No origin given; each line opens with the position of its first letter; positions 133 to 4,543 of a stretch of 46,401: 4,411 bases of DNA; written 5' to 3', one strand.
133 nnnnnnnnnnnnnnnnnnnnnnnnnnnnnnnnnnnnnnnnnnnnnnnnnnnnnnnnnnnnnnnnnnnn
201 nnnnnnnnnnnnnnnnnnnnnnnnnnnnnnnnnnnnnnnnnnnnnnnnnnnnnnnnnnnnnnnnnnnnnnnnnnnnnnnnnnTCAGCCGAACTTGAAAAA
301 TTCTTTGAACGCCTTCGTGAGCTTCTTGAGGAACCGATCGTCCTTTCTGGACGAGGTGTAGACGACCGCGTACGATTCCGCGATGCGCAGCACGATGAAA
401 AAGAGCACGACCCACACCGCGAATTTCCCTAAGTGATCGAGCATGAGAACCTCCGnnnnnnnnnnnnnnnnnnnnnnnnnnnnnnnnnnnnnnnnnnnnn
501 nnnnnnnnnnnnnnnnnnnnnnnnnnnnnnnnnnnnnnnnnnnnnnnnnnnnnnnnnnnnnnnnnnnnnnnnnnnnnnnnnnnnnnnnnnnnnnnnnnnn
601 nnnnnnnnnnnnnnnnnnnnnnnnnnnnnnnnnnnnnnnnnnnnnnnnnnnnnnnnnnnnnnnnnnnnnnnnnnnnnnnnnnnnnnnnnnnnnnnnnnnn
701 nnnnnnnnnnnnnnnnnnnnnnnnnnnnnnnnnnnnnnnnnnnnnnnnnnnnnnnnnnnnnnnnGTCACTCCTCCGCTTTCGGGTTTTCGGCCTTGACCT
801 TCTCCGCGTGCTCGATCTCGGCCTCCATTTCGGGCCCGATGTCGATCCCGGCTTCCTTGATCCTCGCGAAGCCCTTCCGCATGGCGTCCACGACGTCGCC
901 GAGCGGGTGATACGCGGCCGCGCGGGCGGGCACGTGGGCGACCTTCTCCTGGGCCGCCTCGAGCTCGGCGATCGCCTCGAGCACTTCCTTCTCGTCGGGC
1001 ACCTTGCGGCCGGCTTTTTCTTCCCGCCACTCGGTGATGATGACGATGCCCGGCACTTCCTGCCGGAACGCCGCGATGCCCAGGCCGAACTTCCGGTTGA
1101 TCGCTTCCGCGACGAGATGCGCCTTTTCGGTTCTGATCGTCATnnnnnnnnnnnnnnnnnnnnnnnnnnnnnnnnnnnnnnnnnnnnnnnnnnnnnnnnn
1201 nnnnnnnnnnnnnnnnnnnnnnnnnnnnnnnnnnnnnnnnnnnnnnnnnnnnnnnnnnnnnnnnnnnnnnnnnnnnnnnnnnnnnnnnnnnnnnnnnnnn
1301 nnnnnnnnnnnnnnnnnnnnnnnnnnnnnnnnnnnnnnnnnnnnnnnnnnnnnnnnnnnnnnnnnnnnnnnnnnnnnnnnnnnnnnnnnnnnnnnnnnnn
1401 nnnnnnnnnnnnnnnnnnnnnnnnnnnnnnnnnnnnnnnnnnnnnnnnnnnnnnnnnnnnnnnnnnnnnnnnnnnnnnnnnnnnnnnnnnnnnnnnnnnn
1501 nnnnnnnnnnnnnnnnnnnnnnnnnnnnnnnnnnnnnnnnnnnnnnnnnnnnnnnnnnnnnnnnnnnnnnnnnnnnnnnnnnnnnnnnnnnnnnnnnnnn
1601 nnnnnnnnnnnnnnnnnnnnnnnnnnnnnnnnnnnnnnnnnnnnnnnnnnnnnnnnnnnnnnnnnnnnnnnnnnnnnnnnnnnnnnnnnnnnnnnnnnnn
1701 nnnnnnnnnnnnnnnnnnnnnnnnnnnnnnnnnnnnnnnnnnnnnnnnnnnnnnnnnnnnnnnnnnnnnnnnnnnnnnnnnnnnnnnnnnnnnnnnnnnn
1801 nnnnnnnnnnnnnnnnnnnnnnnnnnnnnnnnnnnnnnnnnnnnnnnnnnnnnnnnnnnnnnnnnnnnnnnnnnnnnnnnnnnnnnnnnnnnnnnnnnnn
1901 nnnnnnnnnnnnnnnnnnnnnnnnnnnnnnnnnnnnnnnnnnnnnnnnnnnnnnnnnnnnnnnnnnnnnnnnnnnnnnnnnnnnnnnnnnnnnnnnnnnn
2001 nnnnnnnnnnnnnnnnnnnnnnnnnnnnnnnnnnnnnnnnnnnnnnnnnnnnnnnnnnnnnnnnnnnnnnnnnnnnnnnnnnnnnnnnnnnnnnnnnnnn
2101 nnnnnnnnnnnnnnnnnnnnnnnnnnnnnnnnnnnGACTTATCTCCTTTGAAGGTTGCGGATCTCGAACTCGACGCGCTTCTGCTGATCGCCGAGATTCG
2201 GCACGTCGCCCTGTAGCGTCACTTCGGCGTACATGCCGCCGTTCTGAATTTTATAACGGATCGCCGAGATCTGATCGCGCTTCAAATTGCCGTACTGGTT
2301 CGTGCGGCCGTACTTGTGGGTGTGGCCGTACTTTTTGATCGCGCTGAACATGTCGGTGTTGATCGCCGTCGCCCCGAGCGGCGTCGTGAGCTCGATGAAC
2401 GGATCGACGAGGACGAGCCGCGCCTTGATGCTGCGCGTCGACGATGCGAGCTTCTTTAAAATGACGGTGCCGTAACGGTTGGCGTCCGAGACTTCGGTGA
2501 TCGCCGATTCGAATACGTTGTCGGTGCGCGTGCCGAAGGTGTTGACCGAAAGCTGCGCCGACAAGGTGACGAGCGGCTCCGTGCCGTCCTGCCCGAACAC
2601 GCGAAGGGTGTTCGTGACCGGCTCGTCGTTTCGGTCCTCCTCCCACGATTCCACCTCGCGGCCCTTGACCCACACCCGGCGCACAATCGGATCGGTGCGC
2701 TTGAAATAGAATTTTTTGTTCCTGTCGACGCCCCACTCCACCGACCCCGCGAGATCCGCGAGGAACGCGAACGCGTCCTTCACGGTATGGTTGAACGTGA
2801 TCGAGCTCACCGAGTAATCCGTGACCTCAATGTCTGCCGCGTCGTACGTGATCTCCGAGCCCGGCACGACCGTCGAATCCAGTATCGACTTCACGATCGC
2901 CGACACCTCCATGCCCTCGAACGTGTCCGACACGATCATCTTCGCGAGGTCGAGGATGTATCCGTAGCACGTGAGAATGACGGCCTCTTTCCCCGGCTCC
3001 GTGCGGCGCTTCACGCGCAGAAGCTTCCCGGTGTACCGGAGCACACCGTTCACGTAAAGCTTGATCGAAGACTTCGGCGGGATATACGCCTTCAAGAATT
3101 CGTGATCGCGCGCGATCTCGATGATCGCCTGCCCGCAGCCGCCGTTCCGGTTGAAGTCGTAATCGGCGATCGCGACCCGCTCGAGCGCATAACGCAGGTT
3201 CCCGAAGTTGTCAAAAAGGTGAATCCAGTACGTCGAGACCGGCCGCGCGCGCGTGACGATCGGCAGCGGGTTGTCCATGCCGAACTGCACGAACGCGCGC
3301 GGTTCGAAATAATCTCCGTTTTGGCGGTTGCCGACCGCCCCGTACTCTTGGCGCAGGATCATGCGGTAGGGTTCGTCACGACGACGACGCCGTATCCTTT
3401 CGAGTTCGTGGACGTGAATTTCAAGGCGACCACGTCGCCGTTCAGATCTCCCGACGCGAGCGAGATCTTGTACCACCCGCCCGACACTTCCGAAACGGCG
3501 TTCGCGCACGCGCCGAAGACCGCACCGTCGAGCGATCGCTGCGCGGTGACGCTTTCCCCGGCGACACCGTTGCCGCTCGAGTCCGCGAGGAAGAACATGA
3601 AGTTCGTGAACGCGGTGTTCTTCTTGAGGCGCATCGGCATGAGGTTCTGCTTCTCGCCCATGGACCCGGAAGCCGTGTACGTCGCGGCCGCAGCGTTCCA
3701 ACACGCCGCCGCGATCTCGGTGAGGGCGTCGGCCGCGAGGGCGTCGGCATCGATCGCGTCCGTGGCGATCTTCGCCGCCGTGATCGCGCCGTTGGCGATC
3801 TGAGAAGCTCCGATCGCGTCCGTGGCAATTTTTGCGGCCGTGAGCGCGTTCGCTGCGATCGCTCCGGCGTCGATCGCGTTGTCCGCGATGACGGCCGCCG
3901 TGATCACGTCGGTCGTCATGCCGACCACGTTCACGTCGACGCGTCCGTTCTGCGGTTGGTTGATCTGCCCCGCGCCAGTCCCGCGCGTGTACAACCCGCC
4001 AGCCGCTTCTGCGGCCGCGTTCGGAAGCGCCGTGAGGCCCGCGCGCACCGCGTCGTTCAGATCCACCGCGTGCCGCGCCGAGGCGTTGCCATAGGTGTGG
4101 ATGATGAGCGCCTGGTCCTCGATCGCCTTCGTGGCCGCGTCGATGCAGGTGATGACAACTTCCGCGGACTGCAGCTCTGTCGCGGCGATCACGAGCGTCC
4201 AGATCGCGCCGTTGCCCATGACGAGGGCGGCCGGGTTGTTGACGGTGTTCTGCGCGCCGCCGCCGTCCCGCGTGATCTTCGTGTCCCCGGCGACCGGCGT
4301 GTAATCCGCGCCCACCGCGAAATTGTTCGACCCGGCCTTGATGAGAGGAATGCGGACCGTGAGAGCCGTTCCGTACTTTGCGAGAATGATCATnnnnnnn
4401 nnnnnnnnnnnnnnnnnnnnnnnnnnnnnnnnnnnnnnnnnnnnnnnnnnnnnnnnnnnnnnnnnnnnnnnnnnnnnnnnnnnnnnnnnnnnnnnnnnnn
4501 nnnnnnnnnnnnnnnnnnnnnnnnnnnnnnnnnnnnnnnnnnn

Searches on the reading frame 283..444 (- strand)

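Call 37: search_protein_families(library=phrogs, proteins=[window:283-444:-], max_evalue=0.01)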
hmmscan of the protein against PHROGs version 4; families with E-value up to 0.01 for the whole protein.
window:283-444:- (53 aa): 1 family
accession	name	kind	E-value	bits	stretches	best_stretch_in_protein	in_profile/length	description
phrog_402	-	unknown function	0.00016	22.6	1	17-48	25-55/58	-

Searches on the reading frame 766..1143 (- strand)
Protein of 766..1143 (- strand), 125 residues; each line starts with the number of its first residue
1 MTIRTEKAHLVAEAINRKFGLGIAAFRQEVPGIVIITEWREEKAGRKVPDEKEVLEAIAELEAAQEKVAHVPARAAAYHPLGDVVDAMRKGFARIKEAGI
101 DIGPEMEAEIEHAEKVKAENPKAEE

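Call 37: search_protein_families(library=phrogs, proteins=[window:766-1143:-], max_evalue=0.01)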
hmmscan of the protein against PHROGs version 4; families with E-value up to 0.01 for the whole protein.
window:766-1143:- (125 aa): 1 family
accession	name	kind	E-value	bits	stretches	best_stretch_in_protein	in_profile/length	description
phrog_2504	-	unknown function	1.4e-08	36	1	53-124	47-118/123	-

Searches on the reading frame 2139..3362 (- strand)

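Call 38: search_protein_families(library=phrogs, proteins=[window:2139-3362:-], max_evalue=0.01)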
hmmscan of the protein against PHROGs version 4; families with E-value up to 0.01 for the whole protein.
window:2139-3362:- (407 aa): 1 family
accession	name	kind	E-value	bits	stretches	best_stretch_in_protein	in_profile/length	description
phrog_1887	-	tail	6.6e-05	23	1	139-325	420-616/670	tail protein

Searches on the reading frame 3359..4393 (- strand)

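Call 38: search_protein_families(library=phrogs, proteins=[window:3359-4393:-], max_evalue=0.01)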
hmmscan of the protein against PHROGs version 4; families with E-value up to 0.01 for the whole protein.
window:3359-4393:- (344 aa): 3 families
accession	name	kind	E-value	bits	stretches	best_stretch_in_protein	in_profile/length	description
phrog_892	-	tail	6.1e-08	32.7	1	154-226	330-402/782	tail fiber protein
phrog_26466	-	unknown function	2e-07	29.4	1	159-245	1824-1909/2337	-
phrog_13518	-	unknown function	2.6e-05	23.4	1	60-243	250-414/1230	-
